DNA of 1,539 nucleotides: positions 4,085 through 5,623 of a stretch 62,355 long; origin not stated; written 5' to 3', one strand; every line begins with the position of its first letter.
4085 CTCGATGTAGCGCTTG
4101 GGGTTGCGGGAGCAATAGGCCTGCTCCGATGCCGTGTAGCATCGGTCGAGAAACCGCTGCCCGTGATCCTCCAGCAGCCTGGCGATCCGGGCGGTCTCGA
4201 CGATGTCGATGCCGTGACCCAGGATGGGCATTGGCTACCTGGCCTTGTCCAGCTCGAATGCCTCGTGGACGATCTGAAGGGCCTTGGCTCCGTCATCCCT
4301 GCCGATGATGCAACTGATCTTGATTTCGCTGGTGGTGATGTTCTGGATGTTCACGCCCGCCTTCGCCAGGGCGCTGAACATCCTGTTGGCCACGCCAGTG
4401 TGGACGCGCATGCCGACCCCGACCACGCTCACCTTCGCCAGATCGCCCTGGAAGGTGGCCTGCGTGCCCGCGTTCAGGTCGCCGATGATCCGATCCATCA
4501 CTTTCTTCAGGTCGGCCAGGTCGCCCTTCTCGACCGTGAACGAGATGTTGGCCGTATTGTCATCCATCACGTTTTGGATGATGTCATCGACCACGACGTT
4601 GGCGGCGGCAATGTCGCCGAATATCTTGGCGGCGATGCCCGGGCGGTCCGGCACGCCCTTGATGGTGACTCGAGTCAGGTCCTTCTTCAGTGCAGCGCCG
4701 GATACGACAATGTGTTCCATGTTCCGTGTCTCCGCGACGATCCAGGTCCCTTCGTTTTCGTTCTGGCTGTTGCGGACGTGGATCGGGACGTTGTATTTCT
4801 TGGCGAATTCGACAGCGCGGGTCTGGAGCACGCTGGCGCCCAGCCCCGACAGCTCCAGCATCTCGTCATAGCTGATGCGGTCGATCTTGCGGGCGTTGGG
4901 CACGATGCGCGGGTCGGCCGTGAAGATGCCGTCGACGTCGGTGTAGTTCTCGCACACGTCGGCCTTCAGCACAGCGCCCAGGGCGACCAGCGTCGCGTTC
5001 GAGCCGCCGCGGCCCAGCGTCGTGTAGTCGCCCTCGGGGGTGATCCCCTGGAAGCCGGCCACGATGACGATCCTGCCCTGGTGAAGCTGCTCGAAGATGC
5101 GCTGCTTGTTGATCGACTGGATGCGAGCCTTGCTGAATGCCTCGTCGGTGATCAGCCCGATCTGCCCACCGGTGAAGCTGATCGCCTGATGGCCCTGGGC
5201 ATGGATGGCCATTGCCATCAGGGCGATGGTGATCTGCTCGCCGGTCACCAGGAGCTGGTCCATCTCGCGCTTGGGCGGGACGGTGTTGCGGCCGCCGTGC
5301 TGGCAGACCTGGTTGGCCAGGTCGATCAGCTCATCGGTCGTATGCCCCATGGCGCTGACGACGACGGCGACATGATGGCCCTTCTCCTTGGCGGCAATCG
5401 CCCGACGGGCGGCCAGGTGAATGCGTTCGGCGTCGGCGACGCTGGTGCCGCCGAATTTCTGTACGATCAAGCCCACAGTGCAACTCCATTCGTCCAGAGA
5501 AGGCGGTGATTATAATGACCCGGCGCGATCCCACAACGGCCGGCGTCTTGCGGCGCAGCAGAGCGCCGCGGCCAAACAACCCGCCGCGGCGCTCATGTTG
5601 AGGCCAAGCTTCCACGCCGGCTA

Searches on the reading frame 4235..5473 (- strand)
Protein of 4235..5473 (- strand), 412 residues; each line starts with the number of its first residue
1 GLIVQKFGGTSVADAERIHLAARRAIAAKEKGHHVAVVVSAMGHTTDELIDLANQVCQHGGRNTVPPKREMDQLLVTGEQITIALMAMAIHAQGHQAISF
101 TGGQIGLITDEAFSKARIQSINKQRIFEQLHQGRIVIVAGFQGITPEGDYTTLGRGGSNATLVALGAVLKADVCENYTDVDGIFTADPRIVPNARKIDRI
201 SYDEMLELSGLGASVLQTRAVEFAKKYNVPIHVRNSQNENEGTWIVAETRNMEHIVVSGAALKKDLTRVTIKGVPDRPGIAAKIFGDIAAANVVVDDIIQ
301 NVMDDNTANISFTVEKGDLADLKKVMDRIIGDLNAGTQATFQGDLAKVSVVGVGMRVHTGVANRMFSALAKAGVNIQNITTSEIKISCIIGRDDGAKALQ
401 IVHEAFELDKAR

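Call 90: find_homologous_proteins(query=window:4235-5473:-, max_evalue=1e-50)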
Query window:4235-5473:- (412 aa): 8000 proteins with E <= 1e-50 among 8000 candidates; the best 120 are listed.
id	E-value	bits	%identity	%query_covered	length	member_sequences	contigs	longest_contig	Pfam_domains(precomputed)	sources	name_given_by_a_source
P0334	2.3e-263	891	100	100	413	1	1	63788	PF00696.34,PF22468.3,PF13291.13,PF01842.32,PF13840.13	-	-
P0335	2.3e-230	782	88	100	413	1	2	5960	PF00696.34,PF22468.3,PF13291.13,PF01842.32,PF13840.13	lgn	-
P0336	5.4e-228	774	85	100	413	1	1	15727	PF00696.34,PF22468.3,PF13291.13,PF01842.32,PF13840.13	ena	-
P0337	1.6e-227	773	87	100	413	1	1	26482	PF00696.34,PF22468.3,PF01842.32,PF13840.13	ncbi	ncbi:MAG: aspartate kinase [Bacillota bacterium]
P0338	1.8e-227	773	86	100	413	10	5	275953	PF00696.34,PF22468.3,PF01842.32,PF13840.13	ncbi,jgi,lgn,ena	jgi:aspartate kinase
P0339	2.4e-227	772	86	100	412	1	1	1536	PF00696.34,PF22468.3,PF13291.13,PF01842.32,PF13840.13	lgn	-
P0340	1.2e-226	770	87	100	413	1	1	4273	PF00696.34,PF22468.3,PF01842.32,PF13840.13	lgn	-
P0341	1.8e-226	769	86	100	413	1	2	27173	PF00696.34,PF22468.3,PF01842.32,PF13840.13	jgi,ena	-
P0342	3.2e-226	769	86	100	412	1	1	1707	PF00696.34,PF22468.3,PF01842.32,PF13840.13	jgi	jgi:aspartate kinase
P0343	4.5e-226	768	86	100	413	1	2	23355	PF00696.34,PF22468.3,PF01842.32,PF13840.13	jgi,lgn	-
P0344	1.9e-225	766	87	100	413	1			PF00696.34,PF22468.3,PF13291.13,PF01842.32,PF13840.13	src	-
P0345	1.2e-224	763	85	100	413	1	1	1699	PF00696.34,PF22468.3,PF13291.13,PF01842.32,PF13840.13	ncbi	-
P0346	1.6e-224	763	86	100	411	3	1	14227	PF00696.34,PF22468.3,PF01842.32,PF13840.13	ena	-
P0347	1.4e-222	757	84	100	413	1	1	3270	PF00696.34,PF22468.3,PF13291.13,PF01842.32,PF13840.13,PF13740.13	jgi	jgi:aspartate kinase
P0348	1.5e-222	757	85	100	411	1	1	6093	PF00696.34,PF22468.3,PF01842.32,PF13840.13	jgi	jgi:aspartate kinase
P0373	1.3e-220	750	85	100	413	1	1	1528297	PF00696.34,PF22468.3,PF13291.13,PF01842.32,PF13840.13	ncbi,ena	-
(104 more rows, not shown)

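Call 91: find_encoding_contigs(protein=P0338, flank=10000, max_places=2)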
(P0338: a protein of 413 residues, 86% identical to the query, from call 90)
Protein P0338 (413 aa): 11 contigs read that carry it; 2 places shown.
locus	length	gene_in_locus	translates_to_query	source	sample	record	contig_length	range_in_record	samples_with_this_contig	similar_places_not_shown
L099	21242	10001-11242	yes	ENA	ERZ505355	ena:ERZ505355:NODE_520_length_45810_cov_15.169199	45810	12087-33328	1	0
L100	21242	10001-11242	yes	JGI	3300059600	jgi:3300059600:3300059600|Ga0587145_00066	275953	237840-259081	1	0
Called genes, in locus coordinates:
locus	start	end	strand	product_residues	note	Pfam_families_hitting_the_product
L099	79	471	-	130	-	-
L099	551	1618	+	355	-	PF00151:Lipase, PF00561:Abhydrolase_1 (weak)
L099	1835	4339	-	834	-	PF13567:DUF4131, PF03772:Competence, PF00753:Lactamase_B, PF12706:Lactamase_B_2 (weak)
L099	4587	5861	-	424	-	PF02540:NAD_synthase (faint), PF03054:tRNA_Me_trans, PF20259:tRNA_Me_trans_M, PF20258:tRNA_Me_trans_C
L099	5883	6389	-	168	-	PF05163:DinB, PF12867:DinB_2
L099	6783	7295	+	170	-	PF07977:FabA, PF22818:ApeI-like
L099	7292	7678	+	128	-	PF00550:PP-binding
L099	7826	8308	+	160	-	PF07977:FabA, PF22818:ApeI-like (weak)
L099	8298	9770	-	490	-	PF00919:UPF0004, PF04055:Radical_SAM, PF18693:TRAM_2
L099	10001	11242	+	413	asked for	PF00696:AA_kinase, PF01842:ACT, PF13840:ACT_7, PF22468:ACT_9, PF01842:ACT (weak)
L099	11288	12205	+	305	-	PF01040:UbiA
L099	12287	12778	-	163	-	-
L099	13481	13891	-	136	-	-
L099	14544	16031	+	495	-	PF04055:Radical_SAM, PF13186:SPASM, PF02810:SEC-C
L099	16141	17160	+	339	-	PF00248:Aldo_ket_red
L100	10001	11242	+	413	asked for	PF00696:AA_kinase, PF01842:ACT, PF13840:ACT_7, PF22468:ACT_9, PF01842:ACT (weak)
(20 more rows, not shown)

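Call 92: find_encoding_contigs(protein=P0373, flank=10000, max_places=1)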
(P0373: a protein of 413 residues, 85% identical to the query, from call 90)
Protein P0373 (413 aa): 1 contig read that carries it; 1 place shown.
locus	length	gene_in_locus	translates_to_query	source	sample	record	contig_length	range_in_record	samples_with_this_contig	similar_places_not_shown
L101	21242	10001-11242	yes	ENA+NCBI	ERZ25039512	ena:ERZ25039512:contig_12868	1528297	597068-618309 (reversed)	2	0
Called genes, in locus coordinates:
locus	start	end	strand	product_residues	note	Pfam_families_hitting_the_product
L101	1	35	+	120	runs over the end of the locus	PF01242:PTPS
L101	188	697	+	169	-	PF02151:UVR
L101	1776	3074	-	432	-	PF00587:tRNA-synt_2b, PF03129:HGTP_anticodon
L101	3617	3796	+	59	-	-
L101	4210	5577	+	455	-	PF13598:DUF4139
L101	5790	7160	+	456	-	PF13229:Beta_helix (faint)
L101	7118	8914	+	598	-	PF00270:DEAD, PF00271:Helicase_C, PF16124:RecQ_Zn_bind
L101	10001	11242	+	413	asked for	PF00696:AA_kinase, PF01842:ACT, PF13291:ACT_4 (faint), PF13840:ACT_7, PF22468:ACT_9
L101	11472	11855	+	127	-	PF00565:SNase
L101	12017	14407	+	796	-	PF08450:SGL (faint), PF24684:Vgb_lyase (faint), PF17170:DUF5128 (weak), PF01436:NHL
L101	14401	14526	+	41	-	-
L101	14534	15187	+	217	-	PF05685:Uma2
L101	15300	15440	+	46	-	-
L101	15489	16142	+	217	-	PF05685:Uma2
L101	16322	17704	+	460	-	PF01408:GFO_IDH_MocA, PF03807:F420_oxidored (faint), PF22725:GFO_IDH_MocA_C3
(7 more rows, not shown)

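Call 93: find_encoding_contigs(protein=P0337, flank=10000, max_places=1)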
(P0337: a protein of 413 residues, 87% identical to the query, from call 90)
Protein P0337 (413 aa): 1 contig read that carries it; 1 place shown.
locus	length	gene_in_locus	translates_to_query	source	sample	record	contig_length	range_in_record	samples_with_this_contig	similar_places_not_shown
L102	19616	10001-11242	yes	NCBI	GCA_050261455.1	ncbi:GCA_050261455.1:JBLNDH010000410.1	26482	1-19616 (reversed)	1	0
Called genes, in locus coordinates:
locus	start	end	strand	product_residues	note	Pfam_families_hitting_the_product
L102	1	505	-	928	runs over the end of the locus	PF04313:HSDR_N (faint), PF00270:DEAD, PF04851:ResIII, PF18766:SWI2_SNF2, PF00271:Helicase_C (weak), PF08463:EcoEI_R_C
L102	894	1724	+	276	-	-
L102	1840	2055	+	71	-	-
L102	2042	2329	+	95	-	PF12728:HTH_17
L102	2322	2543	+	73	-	-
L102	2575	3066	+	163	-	-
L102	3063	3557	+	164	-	-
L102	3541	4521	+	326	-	-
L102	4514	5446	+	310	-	PF03796:DnaB_C, PF13481:AAA_25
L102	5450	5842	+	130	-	-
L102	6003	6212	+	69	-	-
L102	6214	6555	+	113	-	-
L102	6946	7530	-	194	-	-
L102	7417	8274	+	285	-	PF00589:Phage_integrase (weak)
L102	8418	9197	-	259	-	PF00106:adh_short, PF13561:adh_short_C2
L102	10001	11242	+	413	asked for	PF00696:AA_kinase, PF01842:ACT, PF13840:ACT_7, PF22468:ACT_9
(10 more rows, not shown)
